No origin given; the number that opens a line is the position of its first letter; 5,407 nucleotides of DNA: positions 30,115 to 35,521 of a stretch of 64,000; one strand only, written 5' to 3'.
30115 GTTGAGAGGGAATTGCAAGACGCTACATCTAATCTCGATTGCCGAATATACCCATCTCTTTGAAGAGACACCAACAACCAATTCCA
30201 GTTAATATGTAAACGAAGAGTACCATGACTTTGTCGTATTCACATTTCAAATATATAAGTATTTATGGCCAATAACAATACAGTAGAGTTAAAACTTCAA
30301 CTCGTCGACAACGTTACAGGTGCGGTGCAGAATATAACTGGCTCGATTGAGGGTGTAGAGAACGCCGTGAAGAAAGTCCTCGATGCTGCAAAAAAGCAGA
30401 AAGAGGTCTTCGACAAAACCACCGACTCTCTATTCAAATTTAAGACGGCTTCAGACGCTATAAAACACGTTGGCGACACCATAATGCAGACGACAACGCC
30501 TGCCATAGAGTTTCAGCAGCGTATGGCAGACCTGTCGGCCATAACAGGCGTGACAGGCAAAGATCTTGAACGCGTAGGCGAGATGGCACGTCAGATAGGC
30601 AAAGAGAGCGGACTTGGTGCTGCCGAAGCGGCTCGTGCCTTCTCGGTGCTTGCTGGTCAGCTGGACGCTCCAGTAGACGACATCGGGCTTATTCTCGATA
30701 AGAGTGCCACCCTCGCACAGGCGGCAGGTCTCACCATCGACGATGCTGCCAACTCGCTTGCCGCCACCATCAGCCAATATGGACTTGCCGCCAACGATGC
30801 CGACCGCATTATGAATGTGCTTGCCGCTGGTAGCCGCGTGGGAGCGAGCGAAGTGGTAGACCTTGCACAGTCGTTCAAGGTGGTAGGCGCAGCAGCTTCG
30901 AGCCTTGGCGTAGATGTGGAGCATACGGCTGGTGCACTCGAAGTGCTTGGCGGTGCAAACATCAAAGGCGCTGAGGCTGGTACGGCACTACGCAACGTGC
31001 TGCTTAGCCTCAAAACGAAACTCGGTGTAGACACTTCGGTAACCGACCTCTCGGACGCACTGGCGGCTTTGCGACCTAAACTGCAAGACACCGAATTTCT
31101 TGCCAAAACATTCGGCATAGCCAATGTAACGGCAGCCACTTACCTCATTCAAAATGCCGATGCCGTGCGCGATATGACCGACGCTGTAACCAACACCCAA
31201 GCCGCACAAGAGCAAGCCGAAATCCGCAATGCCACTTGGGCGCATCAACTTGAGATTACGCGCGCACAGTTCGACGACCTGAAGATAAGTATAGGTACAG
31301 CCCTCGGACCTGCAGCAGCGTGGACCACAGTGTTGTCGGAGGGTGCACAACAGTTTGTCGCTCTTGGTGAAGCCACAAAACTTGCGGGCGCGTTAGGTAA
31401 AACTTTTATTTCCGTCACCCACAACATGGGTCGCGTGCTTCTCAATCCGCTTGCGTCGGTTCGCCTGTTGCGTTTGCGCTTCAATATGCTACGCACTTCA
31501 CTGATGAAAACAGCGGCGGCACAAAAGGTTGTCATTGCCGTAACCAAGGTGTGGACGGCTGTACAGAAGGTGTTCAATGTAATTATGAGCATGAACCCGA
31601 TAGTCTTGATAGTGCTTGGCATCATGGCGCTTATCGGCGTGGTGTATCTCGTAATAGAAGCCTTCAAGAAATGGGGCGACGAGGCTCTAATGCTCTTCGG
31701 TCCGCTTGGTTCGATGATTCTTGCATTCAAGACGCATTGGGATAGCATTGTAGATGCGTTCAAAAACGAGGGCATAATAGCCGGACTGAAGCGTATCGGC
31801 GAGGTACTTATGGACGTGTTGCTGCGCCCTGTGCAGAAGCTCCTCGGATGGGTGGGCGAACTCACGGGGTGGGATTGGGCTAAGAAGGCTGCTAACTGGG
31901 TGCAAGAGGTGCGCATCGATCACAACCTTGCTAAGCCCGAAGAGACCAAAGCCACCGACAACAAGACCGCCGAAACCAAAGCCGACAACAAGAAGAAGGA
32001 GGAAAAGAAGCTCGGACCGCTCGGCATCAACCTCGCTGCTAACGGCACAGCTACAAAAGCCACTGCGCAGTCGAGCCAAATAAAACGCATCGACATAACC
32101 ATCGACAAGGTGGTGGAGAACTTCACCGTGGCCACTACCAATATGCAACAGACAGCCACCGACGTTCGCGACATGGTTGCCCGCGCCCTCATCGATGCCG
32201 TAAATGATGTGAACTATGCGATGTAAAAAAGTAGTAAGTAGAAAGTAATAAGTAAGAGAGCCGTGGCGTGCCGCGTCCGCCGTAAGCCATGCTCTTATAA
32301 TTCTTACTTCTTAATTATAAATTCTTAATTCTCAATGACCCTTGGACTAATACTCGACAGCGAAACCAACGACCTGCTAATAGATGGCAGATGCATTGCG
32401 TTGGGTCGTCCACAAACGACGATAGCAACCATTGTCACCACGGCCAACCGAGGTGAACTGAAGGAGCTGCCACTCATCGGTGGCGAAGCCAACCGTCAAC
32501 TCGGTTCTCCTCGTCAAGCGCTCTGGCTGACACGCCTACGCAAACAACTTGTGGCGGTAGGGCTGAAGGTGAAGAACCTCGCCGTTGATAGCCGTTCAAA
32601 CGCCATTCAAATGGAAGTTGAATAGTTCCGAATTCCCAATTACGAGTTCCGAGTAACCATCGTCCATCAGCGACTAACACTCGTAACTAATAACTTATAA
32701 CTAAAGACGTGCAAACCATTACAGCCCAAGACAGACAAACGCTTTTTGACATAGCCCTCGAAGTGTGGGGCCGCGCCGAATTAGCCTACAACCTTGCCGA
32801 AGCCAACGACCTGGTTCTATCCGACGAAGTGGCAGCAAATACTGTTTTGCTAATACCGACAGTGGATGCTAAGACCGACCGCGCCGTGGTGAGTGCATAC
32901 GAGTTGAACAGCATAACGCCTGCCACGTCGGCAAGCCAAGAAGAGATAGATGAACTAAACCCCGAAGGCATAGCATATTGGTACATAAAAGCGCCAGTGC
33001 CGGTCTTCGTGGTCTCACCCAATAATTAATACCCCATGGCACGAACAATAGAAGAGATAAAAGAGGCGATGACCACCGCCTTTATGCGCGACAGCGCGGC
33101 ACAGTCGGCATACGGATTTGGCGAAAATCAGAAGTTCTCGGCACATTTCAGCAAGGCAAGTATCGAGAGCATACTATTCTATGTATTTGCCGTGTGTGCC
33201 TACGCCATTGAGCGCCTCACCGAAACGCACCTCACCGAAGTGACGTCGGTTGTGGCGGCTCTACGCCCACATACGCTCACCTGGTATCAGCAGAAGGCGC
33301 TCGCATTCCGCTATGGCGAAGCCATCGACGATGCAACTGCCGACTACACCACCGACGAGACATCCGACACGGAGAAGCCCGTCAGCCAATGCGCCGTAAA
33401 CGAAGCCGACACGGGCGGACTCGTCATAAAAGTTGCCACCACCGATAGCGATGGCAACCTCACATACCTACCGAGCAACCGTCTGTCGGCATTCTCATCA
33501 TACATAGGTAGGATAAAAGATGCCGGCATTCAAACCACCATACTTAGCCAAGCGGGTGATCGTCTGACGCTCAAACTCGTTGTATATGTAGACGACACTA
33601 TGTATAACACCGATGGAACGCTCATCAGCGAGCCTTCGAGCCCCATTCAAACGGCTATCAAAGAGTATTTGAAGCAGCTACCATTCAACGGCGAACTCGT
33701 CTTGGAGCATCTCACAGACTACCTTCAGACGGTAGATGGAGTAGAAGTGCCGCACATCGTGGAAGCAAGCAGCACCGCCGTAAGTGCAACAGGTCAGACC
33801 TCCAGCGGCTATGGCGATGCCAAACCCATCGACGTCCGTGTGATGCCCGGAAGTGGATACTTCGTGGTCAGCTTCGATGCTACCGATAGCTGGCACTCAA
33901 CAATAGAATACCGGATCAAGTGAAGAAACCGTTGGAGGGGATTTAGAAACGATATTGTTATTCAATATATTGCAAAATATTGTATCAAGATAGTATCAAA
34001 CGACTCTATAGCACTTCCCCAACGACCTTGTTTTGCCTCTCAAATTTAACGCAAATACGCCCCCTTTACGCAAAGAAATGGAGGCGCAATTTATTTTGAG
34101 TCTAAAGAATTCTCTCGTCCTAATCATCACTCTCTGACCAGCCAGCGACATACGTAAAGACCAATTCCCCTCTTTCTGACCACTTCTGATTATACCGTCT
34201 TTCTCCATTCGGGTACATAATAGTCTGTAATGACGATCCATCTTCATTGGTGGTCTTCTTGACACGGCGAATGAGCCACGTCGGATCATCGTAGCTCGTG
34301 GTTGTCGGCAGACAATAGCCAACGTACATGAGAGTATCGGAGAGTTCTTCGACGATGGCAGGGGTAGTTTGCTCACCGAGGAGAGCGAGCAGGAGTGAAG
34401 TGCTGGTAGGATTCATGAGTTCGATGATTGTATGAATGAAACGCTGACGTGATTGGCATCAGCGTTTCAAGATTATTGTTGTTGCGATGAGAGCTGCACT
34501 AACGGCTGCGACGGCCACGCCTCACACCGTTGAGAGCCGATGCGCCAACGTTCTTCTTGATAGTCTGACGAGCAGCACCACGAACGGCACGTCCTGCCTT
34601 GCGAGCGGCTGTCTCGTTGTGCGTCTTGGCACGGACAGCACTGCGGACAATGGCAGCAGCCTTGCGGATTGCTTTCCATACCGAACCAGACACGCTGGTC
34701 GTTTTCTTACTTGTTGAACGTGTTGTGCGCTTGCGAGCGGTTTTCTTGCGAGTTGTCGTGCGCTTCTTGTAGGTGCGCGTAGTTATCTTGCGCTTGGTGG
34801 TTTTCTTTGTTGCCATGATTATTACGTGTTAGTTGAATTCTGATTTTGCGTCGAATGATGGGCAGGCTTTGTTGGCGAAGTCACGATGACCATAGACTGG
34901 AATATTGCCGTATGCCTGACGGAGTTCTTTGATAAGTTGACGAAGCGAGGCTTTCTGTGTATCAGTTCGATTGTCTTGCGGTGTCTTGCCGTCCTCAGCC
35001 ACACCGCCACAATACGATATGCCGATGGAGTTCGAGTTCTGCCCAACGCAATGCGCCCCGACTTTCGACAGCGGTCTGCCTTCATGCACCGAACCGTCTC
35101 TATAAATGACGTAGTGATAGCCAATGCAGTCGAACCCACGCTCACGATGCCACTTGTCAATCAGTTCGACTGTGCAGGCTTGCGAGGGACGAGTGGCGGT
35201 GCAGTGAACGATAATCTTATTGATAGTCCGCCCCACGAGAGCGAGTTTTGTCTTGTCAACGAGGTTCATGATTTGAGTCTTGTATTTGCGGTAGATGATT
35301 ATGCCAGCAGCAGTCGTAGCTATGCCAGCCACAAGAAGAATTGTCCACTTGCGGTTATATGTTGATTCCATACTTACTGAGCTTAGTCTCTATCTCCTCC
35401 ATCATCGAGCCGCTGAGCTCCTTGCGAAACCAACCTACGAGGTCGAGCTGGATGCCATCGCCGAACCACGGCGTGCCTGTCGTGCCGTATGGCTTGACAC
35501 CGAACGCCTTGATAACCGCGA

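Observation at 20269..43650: Intergenic spacers of the phage-like element are built from heptamer-phased repeats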

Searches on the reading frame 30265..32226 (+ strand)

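Call 10: search_protein_families(library=phrogs, proteins=[window:30265-32226:+], max_evalue=0.001)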
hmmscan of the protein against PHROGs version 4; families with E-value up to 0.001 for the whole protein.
window:30265-32226:+ (653 aa): 21 families
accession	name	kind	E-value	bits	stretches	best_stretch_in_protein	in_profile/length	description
phrog_28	-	tail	3.2e-58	199.2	1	2-642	107-760/1228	tail length tape measure protein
phrog_991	-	tail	1.2e-43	150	1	15-637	223-777/1966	tail length tape measure protein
phrog_1533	-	tail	1.4e-40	139.9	1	15-469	179-674/1688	tail length tape measure protein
phrog_1272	-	tail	1.5e-33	116.7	1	16-639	193-798/1606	tail length tape measure protein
phrog_9696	-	tail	8.1e-29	101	1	16-316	16-338/1415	tail length tape measure protein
phrog_4704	-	tail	1.5e-26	94.3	1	7-384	129-558/625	tail length tape measure protein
phrog_5218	-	unknown function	5.6e-22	78.8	1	12-479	159-675/1599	-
phrog_167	-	tail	1.4e-19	70.4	1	19-589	211-774/1555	tail length tape measure protein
phrog_5493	-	tail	4.3e-16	59.4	1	20-249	12-238/1102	tail length tape measure protein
phrog_58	-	tail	9.9e-16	58.3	1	1-523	170-675/1544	tail length tape measure protein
phrog_19074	-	unknown function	1.6e-15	57.2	1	8-247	82-321/1384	-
phrog_1293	-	tail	4.2e-14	52.3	2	150-352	256-490/1424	tail length tape measure protein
phrog_38390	-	tail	2e-13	50.3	1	65-464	45-448/1029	tail length tape measure protein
phrog_14441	-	tail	3.1e-11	44.5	1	2-240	2-237/241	tail length tape measure protein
phrog_28420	-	tail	2e-09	37.1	1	78-247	56-224/906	tail length tape measure protein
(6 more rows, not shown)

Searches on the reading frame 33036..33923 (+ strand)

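Call 10: search_protein_families(library=phrogs, proteins=[window:33036-33923:+], max_evalue=0.001)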
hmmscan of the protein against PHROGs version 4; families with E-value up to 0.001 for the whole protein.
window:33036-33923:+ (295 aa): 1 family
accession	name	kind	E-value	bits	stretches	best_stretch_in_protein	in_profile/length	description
phrog_38413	-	unknown function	6.2e-52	177.8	1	1-280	1-270/284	-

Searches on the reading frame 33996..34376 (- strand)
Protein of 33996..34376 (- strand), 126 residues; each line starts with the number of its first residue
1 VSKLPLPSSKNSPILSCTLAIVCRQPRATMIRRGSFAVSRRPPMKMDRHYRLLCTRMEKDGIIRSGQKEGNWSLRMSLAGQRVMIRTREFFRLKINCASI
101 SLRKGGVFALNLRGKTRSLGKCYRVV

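Call 52: search_protein_families(library=pfam, proteins=[window:33996-34376:-], max_evalue=0.01)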
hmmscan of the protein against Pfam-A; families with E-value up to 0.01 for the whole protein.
window:33996-34376:- (126 aa): 0 families

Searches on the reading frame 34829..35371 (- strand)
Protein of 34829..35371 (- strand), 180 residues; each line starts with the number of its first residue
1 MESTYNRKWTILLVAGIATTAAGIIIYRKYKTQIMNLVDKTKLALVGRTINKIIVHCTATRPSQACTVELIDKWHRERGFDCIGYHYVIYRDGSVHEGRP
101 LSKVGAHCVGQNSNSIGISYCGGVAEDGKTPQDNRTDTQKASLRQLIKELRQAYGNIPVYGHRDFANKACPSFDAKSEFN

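Call 52: search_protein_families(library=pfam, proteins=[window:34829-35371:-], max_evalue=0.01)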
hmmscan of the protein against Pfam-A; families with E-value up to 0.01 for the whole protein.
window:34829-35371:- (180 aa): 1 family
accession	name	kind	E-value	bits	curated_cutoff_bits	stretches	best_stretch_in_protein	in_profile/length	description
PF01510.30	Amidase_2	-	6.3e-20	72.3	26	1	47-172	2-130/131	N-acetylmuramoyl-L-alanine amidase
